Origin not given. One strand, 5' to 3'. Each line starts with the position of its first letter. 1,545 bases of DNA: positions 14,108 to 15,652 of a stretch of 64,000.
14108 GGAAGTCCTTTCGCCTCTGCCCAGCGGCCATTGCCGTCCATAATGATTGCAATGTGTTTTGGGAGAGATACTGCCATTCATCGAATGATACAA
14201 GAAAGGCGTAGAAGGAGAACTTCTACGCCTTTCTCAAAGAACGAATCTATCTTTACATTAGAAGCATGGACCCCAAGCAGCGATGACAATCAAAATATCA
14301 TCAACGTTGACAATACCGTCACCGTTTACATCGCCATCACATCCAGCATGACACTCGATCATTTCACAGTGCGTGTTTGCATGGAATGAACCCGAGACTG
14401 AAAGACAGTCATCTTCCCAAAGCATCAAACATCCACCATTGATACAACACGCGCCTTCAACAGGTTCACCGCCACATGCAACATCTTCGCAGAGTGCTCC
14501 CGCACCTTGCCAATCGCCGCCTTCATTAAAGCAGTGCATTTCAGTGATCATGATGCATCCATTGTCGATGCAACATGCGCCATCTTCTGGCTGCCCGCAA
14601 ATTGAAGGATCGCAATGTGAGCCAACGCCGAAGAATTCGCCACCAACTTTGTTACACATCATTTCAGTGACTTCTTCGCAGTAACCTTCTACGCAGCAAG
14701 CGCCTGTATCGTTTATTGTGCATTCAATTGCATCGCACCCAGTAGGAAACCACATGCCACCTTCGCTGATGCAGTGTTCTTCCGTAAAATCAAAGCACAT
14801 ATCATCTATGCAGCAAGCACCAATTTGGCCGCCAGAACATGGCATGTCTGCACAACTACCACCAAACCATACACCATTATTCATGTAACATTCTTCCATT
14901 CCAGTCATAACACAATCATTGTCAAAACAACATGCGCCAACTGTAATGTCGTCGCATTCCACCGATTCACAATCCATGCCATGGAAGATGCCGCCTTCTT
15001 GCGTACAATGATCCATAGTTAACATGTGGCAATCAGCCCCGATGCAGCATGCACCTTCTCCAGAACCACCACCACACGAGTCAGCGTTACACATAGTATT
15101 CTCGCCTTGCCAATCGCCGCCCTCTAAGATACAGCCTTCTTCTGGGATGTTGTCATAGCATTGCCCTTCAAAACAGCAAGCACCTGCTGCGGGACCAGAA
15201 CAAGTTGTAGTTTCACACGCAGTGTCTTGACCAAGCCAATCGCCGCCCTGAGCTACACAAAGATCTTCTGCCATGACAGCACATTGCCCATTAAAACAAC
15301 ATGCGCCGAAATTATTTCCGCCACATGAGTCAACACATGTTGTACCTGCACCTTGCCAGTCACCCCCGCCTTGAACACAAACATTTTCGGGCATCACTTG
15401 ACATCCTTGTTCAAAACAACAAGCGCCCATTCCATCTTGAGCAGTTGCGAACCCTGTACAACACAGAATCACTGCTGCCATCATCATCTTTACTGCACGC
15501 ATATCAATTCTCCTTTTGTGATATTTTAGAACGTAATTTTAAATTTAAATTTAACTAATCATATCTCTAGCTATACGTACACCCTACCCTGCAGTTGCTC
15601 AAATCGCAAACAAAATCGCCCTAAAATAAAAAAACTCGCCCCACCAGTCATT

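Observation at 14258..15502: Adjacent secreted 9-repeat paralogue with a dockerin-like tail: candidate partner or cargo of the filament system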

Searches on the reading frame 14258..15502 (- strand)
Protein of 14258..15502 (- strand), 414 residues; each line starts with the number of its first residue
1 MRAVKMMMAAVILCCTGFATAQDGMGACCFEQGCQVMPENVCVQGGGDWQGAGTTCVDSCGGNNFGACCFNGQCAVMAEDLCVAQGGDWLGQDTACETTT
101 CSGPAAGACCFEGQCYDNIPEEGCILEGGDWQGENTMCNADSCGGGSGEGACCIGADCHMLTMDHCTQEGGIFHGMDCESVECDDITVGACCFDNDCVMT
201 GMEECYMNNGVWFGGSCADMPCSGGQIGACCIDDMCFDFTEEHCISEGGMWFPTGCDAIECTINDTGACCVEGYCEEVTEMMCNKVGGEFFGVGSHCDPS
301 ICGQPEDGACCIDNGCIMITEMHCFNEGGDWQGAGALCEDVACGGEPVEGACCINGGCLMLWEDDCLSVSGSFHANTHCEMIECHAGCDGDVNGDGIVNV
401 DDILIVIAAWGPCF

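Call 5: search_protein_families(library=pfam, proteins=[window:14258-15502:-], max_evalue=0.01)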
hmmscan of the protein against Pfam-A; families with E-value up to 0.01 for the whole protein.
window:14258-15502:- (414 aa): 0 families

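Call 6: search_protein_families(library=ncbifam, proteins=[window:14258-15502:-], max_evalue=0.01)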
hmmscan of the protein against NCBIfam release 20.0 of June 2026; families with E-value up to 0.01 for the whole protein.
window:14258-15502:- (414 aa): 0 families

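Call 8: find_homologous_proteins(query=window:14258-15502:-, max_evalue=0.001)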
Query window:14258-15502:- (414 aa): 552 proteins with E <= 0.001 among 1953 candidates; the best 120 are listed.
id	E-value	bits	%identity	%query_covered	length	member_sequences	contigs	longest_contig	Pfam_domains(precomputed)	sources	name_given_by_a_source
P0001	1.5e-55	207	37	75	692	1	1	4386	-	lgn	-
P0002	4.2e-48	183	42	54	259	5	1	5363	-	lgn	-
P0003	1.0e-43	168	45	53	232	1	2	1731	-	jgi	-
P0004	9.6e-43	165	40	54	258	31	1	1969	-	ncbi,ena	-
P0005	5.2e-40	156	36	77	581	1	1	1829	-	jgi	-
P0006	4.2e-38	150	36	67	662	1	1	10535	-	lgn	-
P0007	1.4e-35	141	33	77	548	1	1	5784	-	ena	-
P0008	5.7e-34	136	32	87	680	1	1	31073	-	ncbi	ncbi:MAG: hypothetical protein U0527_14590 [Candidatus Eisenbacteria bacterium]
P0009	1.3e-33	135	36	58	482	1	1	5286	-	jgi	jgi:hypothetical protein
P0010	2.9e-33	134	34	93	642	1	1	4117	PF00404.25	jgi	jgi:hypothetical protein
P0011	4.4e-33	133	35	86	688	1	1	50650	-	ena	-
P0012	6.9e-33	132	32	90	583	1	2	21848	-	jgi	jgi:hypothetical protein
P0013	2.9e-32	130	36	94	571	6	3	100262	-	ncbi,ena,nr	ncbi:MAG: hypothetical protein CMJ29_03195 [Phycisphaerae bacterium]|nr:hypothetical protein [Phycis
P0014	4.0e-31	127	31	84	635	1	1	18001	-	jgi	-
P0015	8.4e-31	125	28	67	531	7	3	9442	PF04151.22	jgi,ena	-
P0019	2.5e-28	117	32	97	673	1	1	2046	PF00404.25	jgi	jgi:hypothetical protein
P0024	4.1e-27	113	35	64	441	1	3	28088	PF00404.25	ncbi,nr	ncbi:MAG: dockerin type I repeat-containing protein [Phycisphaerales bacterium]|nr:dockerin type I r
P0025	6.9e-27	113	34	74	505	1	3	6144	PF00404.25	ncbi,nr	ncbi:MAG: hypothetical protein HKO59_16245 [Phycisphaerales bacterium]|nr:hypothetical protein [Phyc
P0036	1.3e-24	105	32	88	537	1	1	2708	PF00404.25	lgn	-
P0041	1.5e-23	102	37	52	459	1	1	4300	PF00404.25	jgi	jgi:hypothetical protein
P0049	1.2e-22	99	37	57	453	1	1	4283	PF00404.25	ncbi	-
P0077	9.2e-19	86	36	57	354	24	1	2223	PF00404.25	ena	-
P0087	4.9e-18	83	37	55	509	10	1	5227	PF00404.25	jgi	-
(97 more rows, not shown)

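Call 25: find_encoding_contigs(protein=P0002, flank=10000, max_places=3)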
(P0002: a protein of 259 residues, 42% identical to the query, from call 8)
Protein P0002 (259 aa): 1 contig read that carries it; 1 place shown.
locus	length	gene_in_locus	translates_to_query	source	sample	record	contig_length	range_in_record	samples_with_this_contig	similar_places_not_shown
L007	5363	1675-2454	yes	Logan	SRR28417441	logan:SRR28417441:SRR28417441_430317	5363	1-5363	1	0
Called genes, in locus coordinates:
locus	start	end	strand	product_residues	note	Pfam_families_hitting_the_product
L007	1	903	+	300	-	?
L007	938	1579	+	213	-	PF14681:UPRTase, PF00156:Pribosyltran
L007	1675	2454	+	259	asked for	-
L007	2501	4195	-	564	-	PF02384:N6_Mtase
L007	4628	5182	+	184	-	PF04366:Ysc84 (weak)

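Call 26: find_related_loci(query=A1, collection=genome_contigs, flank=10000)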
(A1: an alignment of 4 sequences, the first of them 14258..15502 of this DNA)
Query A1 (414 aa) in genome_contigs; peptide patterns used: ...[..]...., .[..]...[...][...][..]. (x = any residue, [..] = any of these).
74 stretches matched a pattern; 18 encode a relative of the query (tblastn E <= 1e-3); 18 distinct loci.
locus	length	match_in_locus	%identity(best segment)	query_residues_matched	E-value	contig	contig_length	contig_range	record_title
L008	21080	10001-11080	61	55-413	1e-132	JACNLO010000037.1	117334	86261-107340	MAG: Planctomycetota bacterium isolate NIOZ-UU85 NIOZ-UU_NODE_95_length_117334_cov_13.9883, whole genome shotgun sequenc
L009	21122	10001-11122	52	1-413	2e-125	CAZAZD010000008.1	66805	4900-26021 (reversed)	MAG TPA_asm: uncultured Isosphaeraceae bacterium isolate binchicken_co141_235 genome assembly, contig: NODE_1691_length_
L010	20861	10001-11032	59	107-413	9e-113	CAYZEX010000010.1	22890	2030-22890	MAG TPA_asm: uncultured Isosphaeraceae bacterium isolate SRP260945_co1_117 genome assembly, contig: NODE_3407_length_228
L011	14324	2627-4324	45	2-413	1e-81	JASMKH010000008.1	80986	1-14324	MAG: Phycisphaerales bacterium isolate Arabian9_MAG_11 NODE_8_length_80986_cov_11.725012, whole genome shotgun sequence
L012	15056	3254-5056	42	15-413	6e-75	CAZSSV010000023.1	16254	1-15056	MAG TPA_asm: uncultured Isosphaeraceae bacterium isolate SRP167671_co2_73 genome assembly, contig: NODE_4706_length_1625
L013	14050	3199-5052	41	1-413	1e-73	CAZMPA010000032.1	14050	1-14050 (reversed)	MAG TPA_asm: uncultured Isosphaeraceae bacterium isolate binchicken_co141_495 genome assembly, contig: NODE_17881_length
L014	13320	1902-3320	37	5-414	2e-67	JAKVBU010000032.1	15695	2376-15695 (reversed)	MAG: Phycisphaerales bacterium isolate ALOHA_ZT_36 ZT-Phycisphaerales-6_32, whole genome shotgun sequence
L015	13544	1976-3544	38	1-414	1e-65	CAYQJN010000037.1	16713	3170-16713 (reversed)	MAG TPA_asm: uncultured Isosphaeraceae bacterium isolate binchicken_co141_465 genome assembly, contig: NODE_14644_length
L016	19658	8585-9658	38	1-414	2e-50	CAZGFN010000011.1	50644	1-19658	MAG TPA_asm: uncultured Isosphaeraceae bacterium isolate SRP308112_co1_276 genome assembly, contig: NODE_658_length_5064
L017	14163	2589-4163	44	1-413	6e-79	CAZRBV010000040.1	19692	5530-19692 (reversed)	MAG TPA_asm: uncultured Isosphaeraceae bacterium isolate SRP077602_co5_120 genome assembly, contig: NODE_13381_length_19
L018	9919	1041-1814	40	1-414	2e-38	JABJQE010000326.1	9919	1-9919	MAG: Phycisphaerae bacterium isolate SI075_bin83 k141_2751522, whole genome shotgun sequence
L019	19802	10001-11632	36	21-386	1e-44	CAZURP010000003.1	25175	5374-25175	MAG TPA_asm: uncultured Isosphaeraceae bacterium isolate binchicken_co141_583 genome assembly, contig: NODE_8762_length_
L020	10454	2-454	47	26-414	4e-32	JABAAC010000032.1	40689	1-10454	MAG: Phycisphaerales bacterium isolate bin113o c_000001333116, whole genome shotgun sequence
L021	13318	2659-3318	46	4-413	7e-30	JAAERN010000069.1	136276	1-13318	MAG: Planctomycetota bacterium isolate Nau_6 NauG_CONTIG1332325, whole genome shotgun sequence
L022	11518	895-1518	34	23-403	5e-17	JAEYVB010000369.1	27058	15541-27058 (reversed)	MAG: Planctomycetota bacterium isolate OH_CBlB_190 k127_617984, whole genome shotgun sequence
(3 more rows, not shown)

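Call 31: search_solved_structures(query=A1, max_evalue=10, show_alignments=2)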
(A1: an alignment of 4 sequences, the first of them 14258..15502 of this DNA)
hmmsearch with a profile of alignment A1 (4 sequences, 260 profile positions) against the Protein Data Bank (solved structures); distinct sequences matched with E-value up to 10: 4.
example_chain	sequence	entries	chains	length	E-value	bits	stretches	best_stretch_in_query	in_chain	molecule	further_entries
2y3n_B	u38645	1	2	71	0.00037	23.6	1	235-258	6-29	CELLULOSOMAL FAMILY-48 PROCESSIVE GLYCOSIDE HYDROLASE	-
4fl4_A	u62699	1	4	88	2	11.4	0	232-252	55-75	Glycoside hydrolase family 9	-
6kgc_B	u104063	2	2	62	8.6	9.3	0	236-254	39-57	And cellulose-binding endoglucanase family 9 CelL ortholog dockerin domain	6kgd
6kge_D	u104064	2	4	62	8.8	9.3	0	235-252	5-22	And cellulose-binding endoglucanase family 9 CelL ortholog dockerin domain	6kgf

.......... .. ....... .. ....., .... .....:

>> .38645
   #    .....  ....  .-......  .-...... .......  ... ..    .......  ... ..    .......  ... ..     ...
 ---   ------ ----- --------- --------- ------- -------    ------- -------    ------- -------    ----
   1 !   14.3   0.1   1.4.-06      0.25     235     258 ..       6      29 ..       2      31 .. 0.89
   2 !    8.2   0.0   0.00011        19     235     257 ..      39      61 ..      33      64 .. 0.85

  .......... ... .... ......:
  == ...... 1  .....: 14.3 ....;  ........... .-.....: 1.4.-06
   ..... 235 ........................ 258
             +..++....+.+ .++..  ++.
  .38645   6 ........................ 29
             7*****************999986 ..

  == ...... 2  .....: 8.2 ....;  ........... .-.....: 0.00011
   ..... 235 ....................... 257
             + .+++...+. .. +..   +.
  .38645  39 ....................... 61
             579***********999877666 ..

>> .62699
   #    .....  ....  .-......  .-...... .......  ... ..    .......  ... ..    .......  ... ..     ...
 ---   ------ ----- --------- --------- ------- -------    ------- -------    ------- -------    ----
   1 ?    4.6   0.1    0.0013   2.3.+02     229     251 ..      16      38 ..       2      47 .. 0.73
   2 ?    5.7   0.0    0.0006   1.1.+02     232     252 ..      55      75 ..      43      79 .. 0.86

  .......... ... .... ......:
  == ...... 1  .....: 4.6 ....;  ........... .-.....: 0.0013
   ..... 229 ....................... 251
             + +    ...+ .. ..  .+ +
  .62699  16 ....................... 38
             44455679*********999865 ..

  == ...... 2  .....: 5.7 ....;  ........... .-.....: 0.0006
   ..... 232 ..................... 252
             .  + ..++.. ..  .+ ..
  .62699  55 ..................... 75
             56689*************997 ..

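Call 32: search_protein_families(library=pfam, proteins=[window:14258-15502:-, P0002, P0024], max_evalue=10)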
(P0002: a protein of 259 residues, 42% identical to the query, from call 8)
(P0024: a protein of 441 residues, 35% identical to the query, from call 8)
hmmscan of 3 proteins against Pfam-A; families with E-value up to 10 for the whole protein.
window:14258-15502:- (414 aa): 1 family
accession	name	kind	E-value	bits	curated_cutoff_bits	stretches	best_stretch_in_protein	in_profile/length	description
PF00404.24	Dockerin_1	-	0.015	15.9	22.9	1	390-410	2-22/57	Dockerin type I domain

P0002 (259 aa): 0 families

P0024 (441 aa): 2 families
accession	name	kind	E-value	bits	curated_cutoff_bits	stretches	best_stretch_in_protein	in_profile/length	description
PF00404.24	Dockerin_1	-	1.4e-06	28.8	22.9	1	389-435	2-53/57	Dockerin type I domain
PF00036.39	EF-hand_1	-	0.14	12.2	25.4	0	390-404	10-24/29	EF hand domain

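Call 39: predict_structure(alignment_id=A2)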
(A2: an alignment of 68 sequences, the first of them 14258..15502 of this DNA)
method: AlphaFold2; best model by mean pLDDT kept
length: 414 residues; sequences in the alignment: 68
mean_pLDDT: 81.2   pTM: 0.38
mean pLDDT of the five models: 81.2, 80.9, 80.7, 80.5, 79.8
residues with pLDDT >= 90: 171; 70-90: 162; 50-70: 33; < 50: 48
segments of 3 or more residues with pLDDT < 50: 1-10, 12-21, 199-202, 204-216, 223-229
pLDDT, mean of each block of 10 residues (from residue 1): 44 44 81 89 95 83 81 90 90 91 87 91 87 88 67 91 84 90 86 66 43 46 48 77 84 88 84 90 90 88 85 93 91 93 80 93 91 93 83 83 89 65
secondary structure, 60 per line:
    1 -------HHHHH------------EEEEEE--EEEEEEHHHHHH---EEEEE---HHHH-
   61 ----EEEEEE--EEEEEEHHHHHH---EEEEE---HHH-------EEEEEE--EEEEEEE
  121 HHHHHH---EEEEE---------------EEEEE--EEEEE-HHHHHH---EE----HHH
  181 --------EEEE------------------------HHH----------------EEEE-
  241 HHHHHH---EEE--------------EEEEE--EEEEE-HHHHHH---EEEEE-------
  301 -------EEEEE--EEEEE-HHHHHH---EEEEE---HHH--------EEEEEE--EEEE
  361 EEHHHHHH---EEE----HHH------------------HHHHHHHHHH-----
elements in order: H8-12 E25-30 E33-38 H39-44 E48-52 H56-59 E65-70 E73-78 H79-84 E88-92 E106-111 E114-120 H121-126 E130-134 E150-154 E157-161 H163-168 E189-192 E236-239 H241-246 E250-252 E267-271 E274-278 H280-285 E289-293 E308-312 E315-319 H321-326 E330-334 E349-354 E357-362 H363-368 E372-374 H400-409

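Call 42: fold_search(model_id=the predicted structure, library=pdb)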
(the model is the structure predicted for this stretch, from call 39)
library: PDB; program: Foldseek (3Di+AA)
matches with E <= 10: 2; with E <= 0.001: 0
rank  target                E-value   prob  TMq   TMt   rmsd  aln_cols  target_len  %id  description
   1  8snl_B                4.5e-01  0.66  0.09  0.08  10.1       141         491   16  Structure of human ADAM17/iRhom2 sheddase complex (released 2024-05-29)
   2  9xy4_A                8.1e-01  0.57  0.09  0.09   9.9       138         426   15  Zymogen ADAM17- iRhom1 Cytoplasmic Deletion (370) Complex Bound by the MEDI3622 Fab (released 2026-04-01)

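Call 62: find_encoding_contigs(protein=window:14258-15502:-, flank=2000, max_places=3)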
Protein window:14258-15502:- (414 aa): 9 contigs read that carry it; 3 places shown.
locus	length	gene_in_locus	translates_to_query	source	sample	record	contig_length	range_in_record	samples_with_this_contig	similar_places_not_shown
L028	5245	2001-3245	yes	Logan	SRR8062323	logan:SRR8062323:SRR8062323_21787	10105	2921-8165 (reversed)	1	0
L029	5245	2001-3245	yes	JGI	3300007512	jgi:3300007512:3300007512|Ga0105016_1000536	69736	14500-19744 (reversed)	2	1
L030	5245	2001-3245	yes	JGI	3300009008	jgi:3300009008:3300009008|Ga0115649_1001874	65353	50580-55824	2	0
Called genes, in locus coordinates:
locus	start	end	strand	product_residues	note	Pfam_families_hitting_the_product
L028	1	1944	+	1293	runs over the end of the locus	?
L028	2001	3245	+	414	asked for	-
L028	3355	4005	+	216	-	PF01255:Prenyltransf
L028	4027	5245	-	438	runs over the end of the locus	PF00709:Adenylsucc_synt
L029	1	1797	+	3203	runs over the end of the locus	-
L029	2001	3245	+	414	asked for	-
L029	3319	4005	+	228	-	PF01255:Prenyltransf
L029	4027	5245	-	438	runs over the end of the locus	PF00709:Adenylsucc_synt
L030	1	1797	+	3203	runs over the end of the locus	-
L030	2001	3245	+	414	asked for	-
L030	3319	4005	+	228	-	PF01255:Prenyltransf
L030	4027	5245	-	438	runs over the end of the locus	PF00709:Adenylsucc_synt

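Call 68: find_related_loci(query=A1, collection=metagenome_contigs, flank=5000)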
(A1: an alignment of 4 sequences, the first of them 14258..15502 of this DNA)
Query A1 (414 aa) in metagenome_contigs; peptide patterns used: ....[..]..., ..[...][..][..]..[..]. (x = any residue, [..] = any of these).
115 stretches matched a pattern; 18 encode a relative of the query (tblastn E <= 1e-3); 18 distinct loci.
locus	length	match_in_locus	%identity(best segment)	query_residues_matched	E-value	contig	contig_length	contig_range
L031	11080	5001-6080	61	55-413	4e-133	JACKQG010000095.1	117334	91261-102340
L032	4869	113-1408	39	26-414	3e-72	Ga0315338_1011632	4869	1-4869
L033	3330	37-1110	38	1-414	3e-49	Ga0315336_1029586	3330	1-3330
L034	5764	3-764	44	26-414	1e-43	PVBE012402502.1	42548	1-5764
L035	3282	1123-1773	45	1-414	1e-39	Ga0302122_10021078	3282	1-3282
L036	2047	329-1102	39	1-414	1e-37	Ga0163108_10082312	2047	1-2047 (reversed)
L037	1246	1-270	68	42-413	1e-32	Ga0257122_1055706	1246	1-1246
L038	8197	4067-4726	46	4-413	2e-30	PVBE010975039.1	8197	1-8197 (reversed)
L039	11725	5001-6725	30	14-373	1e-23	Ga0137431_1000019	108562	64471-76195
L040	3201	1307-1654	44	25-413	3e-17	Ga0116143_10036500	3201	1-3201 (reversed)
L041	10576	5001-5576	31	25-384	5e-15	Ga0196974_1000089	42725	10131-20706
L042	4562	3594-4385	32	6-357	7e-11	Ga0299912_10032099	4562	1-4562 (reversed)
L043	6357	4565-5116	30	107-370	2e-8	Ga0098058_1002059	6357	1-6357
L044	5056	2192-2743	30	107-370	2e-8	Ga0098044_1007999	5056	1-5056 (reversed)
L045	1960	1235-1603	40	51-376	3e-8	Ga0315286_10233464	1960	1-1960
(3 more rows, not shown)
